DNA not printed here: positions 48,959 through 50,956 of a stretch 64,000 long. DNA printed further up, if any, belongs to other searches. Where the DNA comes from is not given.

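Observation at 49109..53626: Ext/Pcc-like porin-cytochrome conduit: four translationally coupled genes with 27 heme-binding motifs plus a beta-barrel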

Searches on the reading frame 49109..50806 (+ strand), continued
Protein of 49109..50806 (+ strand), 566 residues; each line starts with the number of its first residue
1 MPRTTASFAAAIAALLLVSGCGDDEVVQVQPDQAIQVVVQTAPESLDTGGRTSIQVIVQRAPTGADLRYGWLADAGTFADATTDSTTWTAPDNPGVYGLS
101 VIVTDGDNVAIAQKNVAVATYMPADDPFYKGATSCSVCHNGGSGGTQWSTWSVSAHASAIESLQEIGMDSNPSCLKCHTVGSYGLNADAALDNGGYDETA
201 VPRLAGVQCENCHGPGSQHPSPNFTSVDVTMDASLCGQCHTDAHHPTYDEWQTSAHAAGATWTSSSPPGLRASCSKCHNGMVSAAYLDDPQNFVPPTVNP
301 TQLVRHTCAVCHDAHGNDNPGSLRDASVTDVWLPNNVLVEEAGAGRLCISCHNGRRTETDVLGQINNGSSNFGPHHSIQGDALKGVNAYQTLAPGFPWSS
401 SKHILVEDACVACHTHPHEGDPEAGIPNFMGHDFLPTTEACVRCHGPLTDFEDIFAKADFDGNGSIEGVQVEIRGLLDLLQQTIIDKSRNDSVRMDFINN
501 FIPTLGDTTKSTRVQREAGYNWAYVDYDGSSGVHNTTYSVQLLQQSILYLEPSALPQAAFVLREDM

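Call 62: search_solved_structures(query=A2, max_evalue=1, show_alignments=1)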
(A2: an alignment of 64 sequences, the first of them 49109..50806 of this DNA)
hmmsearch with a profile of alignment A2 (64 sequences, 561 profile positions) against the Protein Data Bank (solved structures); distinct sequences matched with E-value up to 1: 18.
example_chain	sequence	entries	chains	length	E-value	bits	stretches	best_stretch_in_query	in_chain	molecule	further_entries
6i5b_A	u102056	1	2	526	1.8e-20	76.2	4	165-242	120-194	Uncharacterized protein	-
1bvb_A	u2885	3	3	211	5.5e-08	34.9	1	130-224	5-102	CYTOCHROME C-554 | CYTOCHROME C554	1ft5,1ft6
6r2q_A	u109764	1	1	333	0.00013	23.8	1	172-327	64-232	Cystathionine beta-synthase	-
5lxk_A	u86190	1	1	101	0.00023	23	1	44-120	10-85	Decoration protein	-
8zvi_a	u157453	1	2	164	0.00061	21.6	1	43-120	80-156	Decoration protein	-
6v0a_A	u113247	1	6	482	0.0027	19.4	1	135-244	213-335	Nitrite reductase (cytochrome; ammonia-forming)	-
7uwv_A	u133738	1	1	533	0.022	16.5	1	36-116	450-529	CBM74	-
2vr0_A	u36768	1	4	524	0.023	16.4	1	393-546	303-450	CYTOCHROME C NITRITE REDUCTASE, CATALYTIC SUBUNIT NFRA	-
7uwu_A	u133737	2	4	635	0.028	16.1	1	36-116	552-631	Starch Adherence System protein 6 (Sas6)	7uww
2j7a_A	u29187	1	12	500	0.029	16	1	393-546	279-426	CYTOCHROME C NITRITE REDUCTASE NRFA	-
3shs_A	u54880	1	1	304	0.049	15.3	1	37-108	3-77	Hoc head outer capsid protein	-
4qo5_A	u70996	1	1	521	0.14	13.8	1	170-261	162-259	Hypothetical multiheme protein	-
6h5l_A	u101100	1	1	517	0.14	13.7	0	233-320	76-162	Similar to hydroxylamine oxidoreductase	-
6aem_A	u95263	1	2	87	0.33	12.5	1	51-115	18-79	PKD domain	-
1fcd_C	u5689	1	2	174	0.41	12.3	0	297-314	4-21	FLAVOCYTOCHROME C SULFIDE DEHYDROGENASE (CYTOCHROME SUBUNIT)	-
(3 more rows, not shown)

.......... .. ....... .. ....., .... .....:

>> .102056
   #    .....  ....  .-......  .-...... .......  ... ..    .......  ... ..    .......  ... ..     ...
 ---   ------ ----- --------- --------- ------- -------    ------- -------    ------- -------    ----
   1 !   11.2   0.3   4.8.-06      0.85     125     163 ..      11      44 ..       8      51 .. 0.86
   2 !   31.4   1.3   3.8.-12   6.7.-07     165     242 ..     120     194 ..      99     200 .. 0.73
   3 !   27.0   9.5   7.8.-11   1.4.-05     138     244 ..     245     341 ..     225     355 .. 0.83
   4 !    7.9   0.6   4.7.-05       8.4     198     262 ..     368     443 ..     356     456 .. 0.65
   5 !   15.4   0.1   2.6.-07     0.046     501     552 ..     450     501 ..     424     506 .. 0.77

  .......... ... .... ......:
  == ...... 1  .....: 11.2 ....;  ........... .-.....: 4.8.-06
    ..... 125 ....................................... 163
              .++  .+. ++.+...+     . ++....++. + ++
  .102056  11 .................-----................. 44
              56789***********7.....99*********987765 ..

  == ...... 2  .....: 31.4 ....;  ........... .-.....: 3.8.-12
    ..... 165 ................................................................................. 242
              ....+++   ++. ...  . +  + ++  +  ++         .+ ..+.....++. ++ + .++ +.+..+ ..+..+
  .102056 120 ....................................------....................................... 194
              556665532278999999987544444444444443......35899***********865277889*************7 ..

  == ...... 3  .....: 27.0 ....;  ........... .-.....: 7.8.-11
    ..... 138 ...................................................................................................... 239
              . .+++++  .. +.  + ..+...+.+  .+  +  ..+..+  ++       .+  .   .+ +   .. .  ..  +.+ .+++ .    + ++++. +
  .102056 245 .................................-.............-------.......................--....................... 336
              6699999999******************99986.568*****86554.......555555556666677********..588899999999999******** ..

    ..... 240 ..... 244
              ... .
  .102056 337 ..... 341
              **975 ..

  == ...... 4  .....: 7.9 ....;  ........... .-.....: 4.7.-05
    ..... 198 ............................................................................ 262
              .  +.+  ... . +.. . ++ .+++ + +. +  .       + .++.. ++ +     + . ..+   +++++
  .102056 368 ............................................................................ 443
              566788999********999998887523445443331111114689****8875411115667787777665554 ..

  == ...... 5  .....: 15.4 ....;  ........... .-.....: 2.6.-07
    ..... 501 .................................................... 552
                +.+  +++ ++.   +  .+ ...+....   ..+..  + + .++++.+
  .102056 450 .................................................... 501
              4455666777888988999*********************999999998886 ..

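Call 66: find_encoding_contigs(protein=P0288, flank=8000, max_places=3)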
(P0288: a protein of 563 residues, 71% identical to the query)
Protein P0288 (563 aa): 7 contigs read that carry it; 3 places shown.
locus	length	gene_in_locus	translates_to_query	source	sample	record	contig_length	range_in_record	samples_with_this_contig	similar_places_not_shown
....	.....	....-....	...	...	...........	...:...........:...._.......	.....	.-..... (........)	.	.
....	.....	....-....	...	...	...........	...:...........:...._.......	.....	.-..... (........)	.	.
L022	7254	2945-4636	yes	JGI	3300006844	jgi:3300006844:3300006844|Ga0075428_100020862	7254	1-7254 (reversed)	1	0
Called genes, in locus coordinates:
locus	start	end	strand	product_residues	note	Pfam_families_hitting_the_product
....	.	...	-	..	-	?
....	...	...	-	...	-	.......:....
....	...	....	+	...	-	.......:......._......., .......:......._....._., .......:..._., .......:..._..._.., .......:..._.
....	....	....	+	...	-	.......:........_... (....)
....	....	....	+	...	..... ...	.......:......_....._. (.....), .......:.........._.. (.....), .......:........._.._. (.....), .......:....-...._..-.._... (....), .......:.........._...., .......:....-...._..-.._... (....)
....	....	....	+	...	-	-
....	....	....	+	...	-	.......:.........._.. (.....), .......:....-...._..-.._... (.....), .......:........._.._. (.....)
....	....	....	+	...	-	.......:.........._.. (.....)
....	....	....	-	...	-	-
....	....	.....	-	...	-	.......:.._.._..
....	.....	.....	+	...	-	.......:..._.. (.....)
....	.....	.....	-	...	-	?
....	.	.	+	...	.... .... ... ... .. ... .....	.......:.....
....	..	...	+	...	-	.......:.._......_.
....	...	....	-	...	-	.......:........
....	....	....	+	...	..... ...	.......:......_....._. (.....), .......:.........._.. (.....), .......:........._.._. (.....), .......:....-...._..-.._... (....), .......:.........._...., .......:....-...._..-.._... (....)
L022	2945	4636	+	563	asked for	PF09699:Paired_CXXCH_1 (faint), PF14522:Cytochrome_C7 (faint), PF14537:Cytochrom_c3_2 (faint), PF22113:Mtrc-MtrF_II-IV_dom (weak), PF13435:Cytochrome_C554, PF22113:Mtrc-MtrF_II-IV_dom (weak)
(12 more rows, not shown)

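Call 74: find_encoding_contigs(protein=P0373, flank=9000, max_places=1)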
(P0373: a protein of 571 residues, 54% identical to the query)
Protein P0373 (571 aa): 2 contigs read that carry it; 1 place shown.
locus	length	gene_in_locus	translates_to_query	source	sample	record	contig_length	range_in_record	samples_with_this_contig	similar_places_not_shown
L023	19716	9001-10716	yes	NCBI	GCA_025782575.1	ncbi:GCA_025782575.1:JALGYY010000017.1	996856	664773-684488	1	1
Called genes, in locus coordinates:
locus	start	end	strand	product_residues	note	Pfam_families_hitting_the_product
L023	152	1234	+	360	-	PF01073:3Beta_HSD, PF01370:Epimerase, PF02719:Polysacc_synt_2 (weak), PF04321:RmlD_sub_bind, PF05368:NmrA, PF16363:GDP_Man_Dehyd, PF13460:NAD_binding_10, PF07993:NAD_binding_4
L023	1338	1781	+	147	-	PF03682:UPF0158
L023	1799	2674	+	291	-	PF00892:EamA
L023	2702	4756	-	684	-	PF14522:Cytochrome_C7 (faint), PF14537:Cytochrom_c3_2 (faint), PF22113:Mtrc-MtrF_II-IV_dom (faint), PF02085:Cytochrom_CIII (weak)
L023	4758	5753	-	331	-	PF01292:Ni_hydr_CYTB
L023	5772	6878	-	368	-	PF14522:Cytochrome_C7 (faint), PF14537:Cytochrom_c3_2 (faint)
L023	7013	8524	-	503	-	PF03264:Cytochrom_NNT, PF14522:Cytochrome_C7 (faint)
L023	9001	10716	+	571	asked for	PF14522:Cytochrome_C7 (faint), PF09699:Paired_CXXCH_1 (faint), PF13435:Cytochrome_C554, PF22113:Mtrc-MtrF_II-IV_dom (weak)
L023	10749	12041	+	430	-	-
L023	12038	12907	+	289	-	PF14522:Cytochrome_C7 (faint), PF14537:Cytochrom_c3_2 (faint), PF22113:Mtrc-MtrF_II-IV_dom (faint)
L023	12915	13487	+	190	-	PF02085:Cytochrom_CIII (faint)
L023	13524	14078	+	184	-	PF14522:Cytochrome_C7 (faint), PF22113:Mtrc-MtrF_II-IV_dom (faint), PF09699:Paired_CXXCH_1 (faint), PF13435:Cytochrome_C554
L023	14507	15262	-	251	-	PF00963:Cohesin (weak), PF13860:FlgD_ig, PF18962:Por_Secre_tail (weak)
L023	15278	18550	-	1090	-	PF20773:InhA-like_MAM (weak)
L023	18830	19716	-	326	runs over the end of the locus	-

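Call 75: find_encoding_contigs(protein=P0387, flank=9000, max_places=1)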
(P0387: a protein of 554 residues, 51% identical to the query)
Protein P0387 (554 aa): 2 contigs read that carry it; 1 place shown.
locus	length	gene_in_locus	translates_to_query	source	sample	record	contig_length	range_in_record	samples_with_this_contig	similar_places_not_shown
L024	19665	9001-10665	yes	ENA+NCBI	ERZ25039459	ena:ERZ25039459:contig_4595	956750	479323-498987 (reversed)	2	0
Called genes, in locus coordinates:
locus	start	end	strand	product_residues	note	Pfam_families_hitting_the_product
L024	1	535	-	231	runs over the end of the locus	PF01177:Asp_Glu_race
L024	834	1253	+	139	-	-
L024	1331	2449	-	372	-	PF03150:CCP_MauG, PF00034:Cytochrom_C (faint)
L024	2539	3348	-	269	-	PF01578:Cytochrom_C_asm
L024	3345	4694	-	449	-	PF05140:ResB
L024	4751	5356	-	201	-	PF22113:Mtrc-MtrF_II-IV_dom (faint), PF13435:Cytochrome_C554, PF14522:Cytochrome_C7 (weak)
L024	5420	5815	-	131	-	-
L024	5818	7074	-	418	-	PF14537:Cytochrom_c3_2 (faint), PF22113:Mtrc-MtrF_II-IV_dom (faint), PF14522:Cytochrome_C7 (weak)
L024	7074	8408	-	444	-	-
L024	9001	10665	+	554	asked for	PF22113:Mtrc-MtrF_II-IV_dom (faint), PF13435:Cytochrome_C554, PF14522:Cytochrome_C7 (faint), PF14537:Cytochrom_c3_2 (faint)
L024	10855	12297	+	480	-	PF03264:Cytochrom_NNT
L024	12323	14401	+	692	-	PF02085:Cytochrom_CIII (faint), PF09699:Paired_CXXCH_1 (faint), PF14522:Cytochrome_C7 (faint), PF14537:Cytochrom_c3_2 (faint), PF01292:Ni_hydr_CYTB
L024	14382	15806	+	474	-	PF14522:Cytochrome_C7 (faint)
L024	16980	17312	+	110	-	-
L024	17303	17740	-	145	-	PF01451:LMWPc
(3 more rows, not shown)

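Call 76: find_encoding_contigs(protein=P0320, flank=9000, max_places=1)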
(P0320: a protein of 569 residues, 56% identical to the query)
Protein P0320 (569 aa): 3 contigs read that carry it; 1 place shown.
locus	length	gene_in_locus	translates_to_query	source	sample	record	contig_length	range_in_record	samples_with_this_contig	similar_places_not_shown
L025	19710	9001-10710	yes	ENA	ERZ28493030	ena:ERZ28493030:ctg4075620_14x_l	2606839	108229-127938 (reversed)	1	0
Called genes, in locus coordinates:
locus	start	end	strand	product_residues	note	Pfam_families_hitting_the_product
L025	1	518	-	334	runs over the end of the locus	PF01546:Peptidase_M20, PF07687:M20_dimer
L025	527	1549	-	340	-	PF00962:A_deaminase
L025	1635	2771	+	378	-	PF20706:GT4-conflict (faint), PF13439:Glyco_transf_4, PF13579:Glyco_trans_4_4, PF00534:Glycos_transf_1, PF13692:Glyco_trans_1_4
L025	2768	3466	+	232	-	PF00483:NTP_transferase, PF12804:NTP_transf_3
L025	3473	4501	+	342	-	PF00288:GHMP_kinases_N, PF08544:GHMP_kinases_C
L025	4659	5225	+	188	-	PF03264:Cytochrom_NNT (faint), PF14522:Cytochrome_C7 (faint), PF22113:Mtrc-MtrF_II-IV_dom, PF09699:Paired_CXXCH_1 (faint), PF13435:Cytochrome_C554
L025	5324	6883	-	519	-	PF02085:Cytochrom_CIII (faint), PF14522:Cytochrome_C7 (faint), PF14537:Cytochrom_c3_2 (faint), PF09699:Paired_CXXCH_1 (faint)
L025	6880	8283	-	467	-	PF00033:Cytochrome_B, PF13631:Cytochrom_B_N_2, PF00032:Cytochrom_B_C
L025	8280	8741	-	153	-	PF00355:Rieske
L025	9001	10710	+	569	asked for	PF13435:Cytochrome_C554, PF14522:Cytochrome_C7 (faint), PF09699:Paired_CXXCH_1 (weak), PF22113:Mtrc-MtrF_II-IV_dom (weak)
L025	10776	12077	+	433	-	-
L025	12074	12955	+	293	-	PF22113:Mtrc-MtrF_II-IV_dom (faint), PF14522:Cytochrome_C7 (faint), PF14537:Cytochrom_c3_2 (faint)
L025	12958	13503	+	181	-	PF02085:Cytochrom_CIII (faint), PF14537:Cytochrom_c3_2 (faint)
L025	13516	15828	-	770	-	PF04945:YHS, PF19335:HMBD, PF00122:E1-E2_ATPase, PF00702:Hydrolase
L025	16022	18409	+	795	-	-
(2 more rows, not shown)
